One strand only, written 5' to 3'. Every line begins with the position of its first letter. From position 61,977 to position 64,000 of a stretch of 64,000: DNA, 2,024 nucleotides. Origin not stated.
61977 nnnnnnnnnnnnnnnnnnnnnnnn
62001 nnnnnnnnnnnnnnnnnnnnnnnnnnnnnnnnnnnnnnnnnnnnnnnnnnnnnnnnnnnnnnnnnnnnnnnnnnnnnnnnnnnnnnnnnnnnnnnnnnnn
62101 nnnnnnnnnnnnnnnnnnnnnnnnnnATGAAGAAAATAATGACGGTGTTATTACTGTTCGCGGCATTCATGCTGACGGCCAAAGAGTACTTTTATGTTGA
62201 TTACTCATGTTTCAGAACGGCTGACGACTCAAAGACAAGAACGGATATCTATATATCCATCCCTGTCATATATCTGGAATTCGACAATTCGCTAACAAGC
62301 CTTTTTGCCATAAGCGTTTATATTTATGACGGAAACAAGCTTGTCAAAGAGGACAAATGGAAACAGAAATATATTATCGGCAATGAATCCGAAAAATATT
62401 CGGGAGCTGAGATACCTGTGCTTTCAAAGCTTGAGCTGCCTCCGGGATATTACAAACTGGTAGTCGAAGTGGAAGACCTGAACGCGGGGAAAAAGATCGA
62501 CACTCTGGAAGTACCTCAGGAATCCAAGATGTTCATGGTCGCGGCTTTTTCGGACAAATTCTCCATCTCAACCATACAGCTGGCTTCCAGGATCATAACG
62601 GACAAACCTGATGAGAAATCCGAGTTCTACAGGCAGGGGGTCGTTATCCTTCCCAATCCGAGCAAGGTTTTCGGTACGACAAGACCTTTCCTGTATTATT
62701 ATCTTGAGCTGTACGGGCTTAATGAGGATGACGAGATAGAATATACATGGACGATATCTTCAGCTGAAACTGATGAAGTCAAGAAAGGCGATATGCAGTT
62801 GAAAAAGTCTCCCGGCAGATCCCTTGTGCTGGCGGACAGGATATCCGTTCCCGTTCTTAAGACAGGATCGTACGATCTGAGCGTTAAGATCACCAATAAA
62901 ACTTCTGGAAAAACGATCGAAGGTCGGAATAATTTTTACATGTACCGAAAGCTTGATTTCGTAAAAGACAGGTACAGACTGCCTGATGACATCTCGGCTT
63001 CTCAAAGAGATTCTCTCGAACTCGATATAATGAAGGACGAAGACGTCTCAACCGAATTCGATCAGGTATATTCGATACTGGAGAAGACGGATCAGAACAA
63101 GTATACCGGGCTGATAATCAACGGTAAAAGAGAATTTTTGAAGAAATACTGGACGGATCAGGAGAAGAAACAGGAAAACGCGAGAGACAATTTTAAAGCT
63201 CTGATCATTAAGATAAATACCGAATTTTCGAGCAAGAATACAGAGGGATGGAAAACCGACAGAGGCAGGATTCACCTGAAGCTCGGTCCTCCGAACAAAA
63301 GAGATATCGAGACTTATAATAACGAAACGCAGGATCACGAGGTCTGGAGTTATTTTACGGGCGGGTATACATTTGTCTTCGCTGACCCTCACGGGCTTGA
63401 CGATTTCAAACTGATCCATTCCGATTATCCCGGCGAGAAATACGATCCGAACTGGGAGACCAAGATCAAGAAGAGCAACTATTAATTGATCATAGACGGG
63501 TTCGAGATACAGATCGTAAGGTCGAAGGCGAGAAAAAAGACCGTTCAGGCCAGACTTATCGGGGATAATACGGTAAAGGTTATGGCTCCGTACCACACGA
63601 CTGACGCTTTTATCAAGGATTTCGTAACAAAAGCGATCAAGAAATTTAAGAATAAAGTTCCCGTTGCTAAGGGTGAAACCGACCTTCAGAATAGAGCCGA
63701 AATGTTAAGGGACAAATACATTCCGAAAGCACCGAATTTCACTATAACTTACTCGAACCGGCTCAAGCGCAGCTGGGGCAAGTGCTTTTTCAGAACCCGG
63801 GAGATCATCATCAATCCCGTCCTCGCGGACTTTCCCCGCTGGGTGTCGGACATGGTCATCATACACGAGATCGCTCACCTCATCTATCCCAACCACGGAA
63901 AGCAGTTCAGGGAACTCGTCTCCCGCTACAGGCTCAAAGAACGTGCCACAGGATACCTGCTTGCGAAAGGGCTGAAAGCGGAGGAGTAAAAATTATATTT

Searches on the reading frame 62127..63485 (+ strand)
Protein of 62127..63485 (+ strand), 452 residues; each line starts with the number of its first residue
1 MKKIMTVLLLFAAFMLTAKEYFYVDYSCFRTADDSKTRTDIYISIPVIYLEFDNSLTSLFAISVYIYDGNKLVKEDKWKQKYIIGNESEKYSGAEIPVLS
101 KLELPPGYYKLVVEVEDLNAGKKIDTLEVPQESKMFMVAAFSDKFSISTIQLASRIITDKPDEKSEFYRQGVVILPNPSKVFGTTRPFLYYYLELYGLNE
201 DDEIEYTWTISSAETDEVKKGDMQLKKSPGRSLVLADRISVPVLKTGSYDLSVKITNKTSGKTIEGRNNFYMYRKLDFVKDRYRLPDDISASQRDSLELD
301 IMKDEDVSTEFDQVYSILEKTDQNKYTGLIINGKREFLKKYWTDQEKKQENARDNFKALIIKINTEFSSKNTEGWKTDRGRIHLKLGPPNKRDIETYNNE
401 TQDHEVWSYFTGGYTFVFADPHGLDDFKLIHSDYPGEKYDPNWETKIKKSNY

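Call 81: search_protein_families(library=pfam, proteins=[window:62127-63485:+], max_evalue=0.00001)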
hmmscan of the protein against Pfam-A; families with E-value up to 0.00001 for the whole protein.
window:62127-63485:+ (452 aa): 1 family
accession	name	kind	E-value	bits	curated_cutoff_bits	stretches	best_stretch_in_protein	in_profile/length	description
PF20094.4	GWxTD_dom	-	9.7e-10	38.9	26.9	1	332-448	53-168/172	GWxTD domain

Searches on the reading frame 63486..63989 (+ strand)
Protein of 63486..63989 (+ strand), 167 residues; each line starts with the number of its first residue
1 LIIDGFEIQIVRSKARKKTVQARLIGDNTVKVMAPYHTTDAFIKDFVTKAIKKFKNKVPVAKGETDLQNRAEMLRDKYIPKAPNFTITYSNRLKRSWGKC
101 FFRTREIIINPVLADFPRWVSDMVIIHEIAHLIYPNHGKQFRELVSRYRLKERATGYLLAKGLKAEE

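Call 81: search_protein_families(library=pfam, proteins=[window:63486-63989:+], max_evalue=0.00001)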
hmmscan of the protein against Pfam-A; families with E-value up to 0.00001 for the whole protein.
window:63486-63989:+ (167 aa): 2 families
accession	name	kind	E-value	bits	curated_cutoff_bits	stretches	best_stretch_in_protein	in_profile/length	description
PF01863.23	YgjP-like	-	4.1e-19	69.8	26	1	65-148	114-193/207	YgjP-like, metallopeptidase domain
PF10263.15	SprT-like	-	1.1e-08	35.3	25.6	1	76-147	10-94/108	SprT-like family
